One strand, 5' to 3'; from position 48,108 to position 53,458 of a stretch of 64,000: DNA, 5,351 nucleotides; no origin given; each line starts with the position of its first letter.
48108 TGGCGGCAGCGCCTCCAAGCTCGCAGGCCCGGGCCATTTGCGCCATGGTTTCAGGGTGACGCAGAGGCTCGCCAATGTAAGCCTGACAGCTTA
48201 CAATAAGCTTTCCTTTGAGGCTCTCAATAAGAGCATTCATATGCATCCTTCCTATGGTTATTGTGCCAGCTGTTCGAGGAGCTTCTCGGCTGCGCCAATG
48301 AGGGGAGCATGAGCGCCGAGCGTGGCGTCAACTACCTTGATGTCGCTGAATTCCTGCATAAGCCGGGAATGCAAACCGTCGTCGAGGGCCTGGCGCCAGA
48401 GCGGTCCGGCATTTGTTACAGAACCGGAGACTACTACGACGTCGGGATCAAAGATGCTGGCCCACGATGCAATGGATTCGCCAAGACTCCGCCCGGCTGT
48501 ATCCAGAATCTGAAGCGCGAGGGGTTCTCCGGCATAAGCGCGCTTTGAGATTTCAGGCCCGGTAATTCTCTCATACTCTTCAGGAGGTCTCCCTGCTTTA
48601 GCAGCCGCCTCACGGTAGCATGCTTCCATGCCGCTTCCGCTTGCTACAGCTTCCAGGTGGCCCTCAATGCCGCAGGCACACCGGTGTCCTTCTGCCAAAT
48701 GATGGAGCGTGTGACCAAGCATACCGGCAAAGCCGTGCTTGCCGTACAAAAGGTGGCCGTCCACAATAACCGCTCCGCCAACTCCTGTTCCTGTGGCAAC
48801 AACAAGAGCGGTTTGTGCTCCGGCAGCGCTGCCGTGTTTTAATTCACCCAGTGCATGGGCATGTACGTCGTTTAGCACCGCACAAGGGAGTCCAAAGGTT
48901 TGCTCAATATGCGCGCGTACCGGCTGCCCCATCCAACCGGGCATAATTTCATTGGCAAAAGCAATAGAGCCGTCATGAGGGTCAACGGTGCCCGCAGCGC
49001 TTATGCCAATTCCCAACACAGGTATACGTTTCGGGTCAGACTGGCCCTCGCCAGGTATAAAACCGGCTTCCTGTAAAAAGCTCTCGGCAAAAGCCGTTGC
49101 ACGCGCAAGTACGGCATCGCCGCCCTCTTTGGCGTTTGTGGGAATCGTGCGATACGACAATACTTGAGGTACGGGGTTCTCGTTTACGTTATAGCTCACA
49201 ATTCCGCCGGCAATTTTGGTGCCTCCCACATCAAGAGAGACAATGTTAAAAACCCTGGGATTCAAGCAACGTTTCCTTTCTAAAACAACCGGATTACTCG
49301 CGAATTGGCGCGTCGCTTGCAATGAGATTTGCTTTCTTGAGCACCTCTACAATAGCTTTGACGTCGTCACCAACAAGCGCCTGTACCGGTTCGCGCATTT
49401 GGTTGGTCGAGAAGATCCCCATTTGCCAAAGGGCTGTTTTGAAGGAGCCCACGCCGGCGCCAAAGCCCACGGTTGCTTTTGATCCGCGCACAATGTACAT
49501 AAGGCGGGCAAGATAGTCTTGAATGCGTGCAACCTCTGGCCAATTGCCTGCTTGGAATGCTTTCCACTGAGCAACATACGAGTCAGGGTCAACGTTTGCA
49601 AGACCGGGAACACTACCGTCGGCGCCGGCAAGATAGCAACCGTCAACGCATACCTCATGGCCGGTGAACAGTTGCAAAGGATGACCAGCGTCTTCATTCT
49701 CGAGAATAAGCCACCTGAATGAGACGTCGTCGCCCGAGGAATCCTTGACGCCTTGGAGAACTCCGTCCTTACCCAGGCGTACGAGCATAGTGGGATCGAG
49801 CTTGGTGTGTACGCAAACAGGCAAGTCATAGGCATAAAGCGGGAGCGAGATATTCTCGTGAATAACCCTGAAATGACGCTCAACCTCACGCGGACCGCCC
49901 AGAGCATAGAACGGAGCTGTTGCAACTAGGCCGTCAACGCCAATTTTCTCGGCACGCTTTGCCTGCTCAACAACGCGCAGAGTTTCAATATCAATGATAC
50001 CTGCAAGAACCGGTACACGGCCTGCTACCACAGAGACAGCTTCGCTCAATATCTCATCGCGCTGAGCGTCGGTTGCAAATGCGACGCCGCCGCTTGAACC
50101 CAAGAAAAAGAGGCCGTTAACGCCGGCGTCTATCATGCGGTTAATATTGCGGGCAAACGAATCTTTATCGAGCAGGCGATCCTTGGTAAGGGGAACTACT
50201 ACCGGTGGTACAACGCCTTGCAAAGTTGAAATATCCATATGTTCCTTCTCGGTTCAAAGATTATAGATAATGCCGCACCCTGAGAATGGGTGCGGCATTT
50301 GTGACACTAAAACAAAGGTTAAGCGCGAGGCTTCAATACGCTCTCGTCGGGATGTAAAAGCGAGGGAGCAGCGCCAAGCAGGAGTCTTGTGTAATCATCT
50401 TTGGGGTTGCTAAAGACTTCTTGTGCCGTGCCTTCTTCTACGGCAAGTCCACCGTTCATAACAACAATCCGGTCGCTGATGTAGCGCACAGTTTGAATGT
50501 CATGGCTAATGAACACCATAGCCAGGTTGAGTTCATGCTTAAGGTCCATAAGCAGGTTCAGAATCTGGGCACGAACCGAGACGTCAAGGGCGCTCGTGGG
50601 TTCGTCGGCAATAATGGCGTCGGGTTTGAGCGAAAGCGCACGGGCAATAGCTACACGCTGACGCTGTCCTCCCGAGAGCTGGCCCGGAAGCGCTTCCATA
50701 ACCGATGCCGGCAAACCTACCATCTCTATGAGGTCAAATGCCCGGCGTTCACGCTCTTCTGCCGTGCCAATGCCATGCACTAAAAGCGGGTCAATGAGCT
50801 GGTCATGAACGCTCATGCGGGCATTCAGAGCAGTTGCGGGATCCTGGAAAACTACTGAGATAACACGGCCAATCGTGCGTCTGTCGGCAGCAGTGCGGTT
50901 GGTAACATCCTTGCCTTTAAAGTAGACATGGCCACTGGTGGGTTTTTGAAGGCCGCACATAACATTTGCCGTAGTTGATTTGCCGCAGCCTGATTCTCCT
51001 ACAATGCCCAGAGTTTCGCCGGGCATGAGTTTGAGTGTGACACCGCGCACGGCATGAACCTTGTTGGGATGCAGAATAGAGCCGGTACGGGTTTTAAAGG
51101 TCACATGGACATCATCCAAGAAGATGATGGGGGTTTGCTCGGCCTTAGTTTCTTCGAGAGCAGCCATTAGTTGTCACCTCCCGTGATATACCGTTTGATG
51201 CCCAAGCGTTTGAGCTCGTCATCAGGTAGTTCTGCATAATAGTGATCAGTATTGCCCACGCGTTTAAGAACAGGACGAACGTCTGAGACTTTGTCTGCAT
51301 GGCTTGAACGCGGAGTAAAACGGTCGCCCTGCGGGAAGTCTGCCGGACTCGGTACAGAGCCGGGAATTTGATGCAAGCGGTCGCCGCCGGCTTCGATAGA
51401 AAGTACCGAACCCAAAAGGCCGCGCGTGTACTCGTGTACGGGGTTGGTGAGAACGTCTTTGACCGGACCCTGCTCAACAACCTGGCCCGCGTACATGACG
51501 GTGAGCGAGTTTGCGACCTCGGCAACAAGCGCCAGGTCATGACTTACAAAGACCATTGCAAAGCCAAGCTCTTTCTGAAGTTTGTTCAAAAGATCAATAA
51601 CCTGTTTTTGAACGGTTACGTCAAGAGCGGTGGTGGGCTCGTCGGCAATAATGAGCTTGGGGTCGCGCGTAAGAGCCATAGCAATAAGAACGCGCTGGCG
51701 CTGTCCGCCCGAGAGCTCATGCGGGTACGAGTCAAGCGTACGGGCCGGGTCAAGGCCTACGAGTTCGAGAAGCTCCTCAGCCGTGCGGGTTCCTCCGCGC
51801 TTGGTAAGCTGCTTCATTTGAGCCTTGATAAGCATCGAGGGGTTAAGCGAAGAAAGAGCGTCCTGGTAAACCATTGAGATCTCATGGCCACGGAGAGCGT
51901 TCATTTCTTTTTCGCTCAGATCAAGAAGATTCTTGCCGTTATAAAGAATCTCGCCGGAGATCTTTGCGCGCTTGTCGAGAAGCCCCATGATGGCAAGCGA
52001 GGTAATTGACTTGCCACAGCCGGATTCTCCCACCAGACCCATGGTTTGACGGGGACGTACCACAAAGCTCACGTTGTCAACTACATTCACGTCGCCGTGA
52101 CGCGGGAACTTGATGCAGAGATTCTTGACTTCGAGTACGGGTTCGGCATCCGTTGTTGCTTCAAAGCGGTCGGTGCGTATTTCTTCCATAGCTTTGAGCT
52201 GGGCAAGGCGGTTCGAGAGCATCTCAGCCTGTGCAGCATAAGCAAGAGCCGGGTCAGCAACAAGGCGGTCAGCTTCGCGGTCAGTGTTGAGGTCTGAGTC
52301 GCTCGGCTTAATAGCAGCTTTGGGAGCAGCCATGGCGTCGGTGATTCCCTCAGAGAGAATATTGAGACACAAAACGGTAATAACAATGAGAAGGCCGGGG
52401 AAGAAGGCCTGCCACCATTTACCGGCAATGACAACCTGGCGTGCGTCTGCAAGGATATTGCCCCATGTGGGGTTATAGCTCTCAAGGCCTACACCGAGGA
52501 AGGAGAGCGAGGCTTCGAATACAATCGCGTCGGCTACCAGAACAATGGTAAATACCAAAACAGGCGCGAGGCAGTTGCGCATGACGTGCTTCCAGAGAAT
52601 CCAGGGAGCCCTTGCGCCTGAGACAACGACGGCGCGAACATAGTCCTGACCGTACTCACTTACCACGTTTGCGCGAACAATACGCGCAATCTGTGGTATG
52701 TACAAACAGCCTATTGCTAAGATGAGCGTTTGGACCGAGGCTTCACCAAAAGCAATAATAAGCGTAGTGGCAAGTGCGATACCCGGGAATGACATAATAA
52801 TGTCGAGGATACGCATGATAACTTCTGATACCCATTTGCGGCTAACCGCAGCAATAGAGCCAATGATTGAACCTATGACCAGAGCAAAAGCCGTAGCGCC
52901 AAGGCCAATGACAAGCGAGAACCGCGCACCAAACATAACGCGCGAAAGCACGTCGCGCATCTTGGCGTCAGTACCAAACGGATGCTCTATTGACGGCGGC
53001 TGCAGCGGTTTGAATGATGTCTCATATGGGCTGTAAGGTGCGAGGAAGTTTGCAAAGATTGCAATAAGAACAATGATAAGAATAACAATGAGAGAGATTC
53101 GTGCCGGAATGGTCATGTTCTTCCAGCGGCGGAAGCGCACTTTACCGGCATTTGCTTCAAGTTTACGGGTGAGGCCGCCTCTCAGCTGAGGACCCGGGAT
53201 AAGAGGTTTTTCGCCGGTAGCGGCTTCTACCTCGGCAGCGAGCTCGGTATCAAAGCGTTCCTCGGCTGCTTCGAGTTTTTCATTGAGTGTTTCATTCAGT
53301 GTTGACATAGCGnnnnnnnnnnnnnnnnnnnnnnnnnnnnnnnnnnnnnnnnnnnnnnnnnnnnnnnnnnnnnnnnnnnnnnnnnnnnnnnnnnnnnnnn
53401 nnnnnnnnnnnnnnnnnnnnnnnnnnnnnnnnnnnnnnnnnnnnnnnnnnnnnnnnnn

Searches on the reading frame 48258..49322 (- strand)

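Call 36: search_protein_families(library=pfam, proteins=[window:48258-49322:-], max_evalue=0.0001)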
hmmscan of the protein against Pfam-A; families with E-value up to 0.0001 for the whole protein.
window:48258-49322:- (354 aa): 1 family
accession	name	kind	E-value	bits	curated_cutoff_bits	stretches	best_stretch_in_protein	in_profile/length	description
PF00480.26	ROK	-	1.2e-52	179.7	22.9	1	102-345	57-288/294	ROK family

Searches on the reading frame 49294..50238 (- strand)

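Call 36: search_protein_families(library=pfam, proteins=[window:49294-50238:-], max_evalue=0.0001)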
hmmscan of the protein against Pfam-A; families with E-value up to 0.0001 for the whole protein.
window:49294-50238:- (314 aa): 1 family
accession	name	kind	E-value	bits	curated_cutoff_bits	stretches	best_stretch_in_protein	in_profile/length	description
PF00701.28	DHDPS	-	3.2e-39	134.8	22.1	1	6-302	2-288/289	Dihydrodipicolinate synthetase family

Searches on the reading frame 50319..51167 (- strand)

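Call 36: search_protein_families(library=pfam, proteins=[window:50319-51167:-], max_evalue=0.0001)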
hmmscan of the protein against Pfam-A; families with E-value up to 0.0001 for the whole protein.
window:50319-51167:- (282 aa): 2 families
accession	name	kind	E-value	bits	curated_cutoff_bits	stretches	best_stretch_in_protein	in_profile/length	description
PF00005.33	ABC_tran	-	1.3e-34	120.1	25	1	41-192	2-137/137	ABC transporter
PF08352.17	oligo_HPY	-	9.8e-05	23.1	27.1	0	243-275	1-33/65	Oligopeptide/dipeptide transporter, C-terminal region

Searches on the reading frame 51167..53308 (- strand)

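Call 33: search_protein_families(library=ncbifam, proteins=[window:51167-53308:-], max_evalue=0.00001)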
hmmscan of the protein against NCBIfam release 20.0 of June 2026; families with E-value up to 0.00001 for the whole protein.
window:51167-53308:- (713 aa): 201 families (the best 25 are shown)
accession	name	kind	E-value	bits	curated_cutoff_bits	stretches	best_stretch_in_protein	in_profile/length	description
NF007010.1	PRK09473.1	subfamily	3.8e-83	278.8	575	1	392-686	2-305/318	oligopeptide ABC transporter ATP-binding protein OppD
NF008246.0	PRK11022.1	equivalog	5.4e-82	275.5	541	1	391-686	3-309/326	dipeptide ABC transporter ATP-binding protein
NF047578.1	opine_ATP_CntD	equivalog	1.1e-70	238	380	1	391-638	2-256/266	staphylopine uptake ABC transporter ATP-binding protein CntD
NF047576.1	opine_ATP_CntF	equivalog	1.1e-70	237.9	385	1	391-637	2-255/264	staphylopine uptake ABC transporter ATP-binding protein CntF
NF045476.1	Opp4C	equivalog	1.4e-70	237.8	350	1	68-327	15-276/278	oligopeptide ABC transporter permease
NF043079.1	MMSYN1_0167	equivalog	7.6e-70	236.2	740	2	466-687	297-527/561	oligopeptide ABC transporter ATP-binding protein OppD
NF011713.0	PRK15134.1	equivalog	1.4e-68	231.8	834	1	389-634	3-259/529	microcin C ABC transporter ATP-binding protein YejF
NF008453.0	PRK11308.1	subfamily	3.5e-67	227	408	1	401-686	29-318/334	dipeptide ABC transporter ATP-binding protein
TIGR02770.1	nickel_nikD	equivalog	3.6e-65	219.6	318.7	1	409-633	1-227/230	nickel import ATP-binding protein NikD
NF011659.0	PRK15079.1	equivalog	1.2e-64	218.1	540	1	404-683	34-320/334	murein tripeptide/oligopeptide ABC transporter ATP binding protein OppF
NF007613.0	PRK10261.1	equivalog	2.7e-63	214.4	1077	1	383-645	305-577/623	glutathione ABC transporter ATP-binding protein GsiA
NF045473.1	Opp1C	equivalog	2.4e-57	194.4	350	1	69-327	7-264/267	nickel/cobalt ABC transporter permease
NF011674.0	PRK15093.1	equivalog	6.5e-57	193.1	627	1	390-692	2-320/330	putrescine export ABC transporter ATP-binding protein SapD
NF045474.1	Opp2C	equivalog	6.3e-56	189.6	300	1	94-326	4-235/236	nickel transporter permease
NF043071.1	DppF_dipep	equivalog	4.2e-55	187.4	660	1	402-685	31-318/331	dipeptide ABC transporter ATP-binding subunit DppF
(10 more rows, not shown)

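Call 60: search_protein_families(library=pfam, proteins=[window:51167-53308:-], max_evalue=0.001)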
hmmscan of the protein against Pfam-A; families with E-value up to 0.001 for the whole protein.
window:51167-53308:- (713 aa): 4 families
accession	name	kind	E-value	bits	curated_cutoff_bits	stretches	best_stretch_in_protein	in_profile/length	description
PF00005.33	ABC_tran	-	5.3e-28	98.8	25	1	411-560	2-137/137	ABC transporter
PF00528.27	BPD_transp_1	-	1.8e-20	73.9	26.4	1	146-325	1-177/184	Binding-protein-dependent transport system inner membrane component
PF08352.17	oligo_HPY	-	2.2e-13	50.8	27.1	1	611-671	1-61/65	Oligopeptide/dipeptide transporter, C-terminal region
PF12911.12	OppC_N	-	1.1e-07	32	23.9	1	69-105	16-53/53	N-terminal TM domain of oligopeptide transport permease C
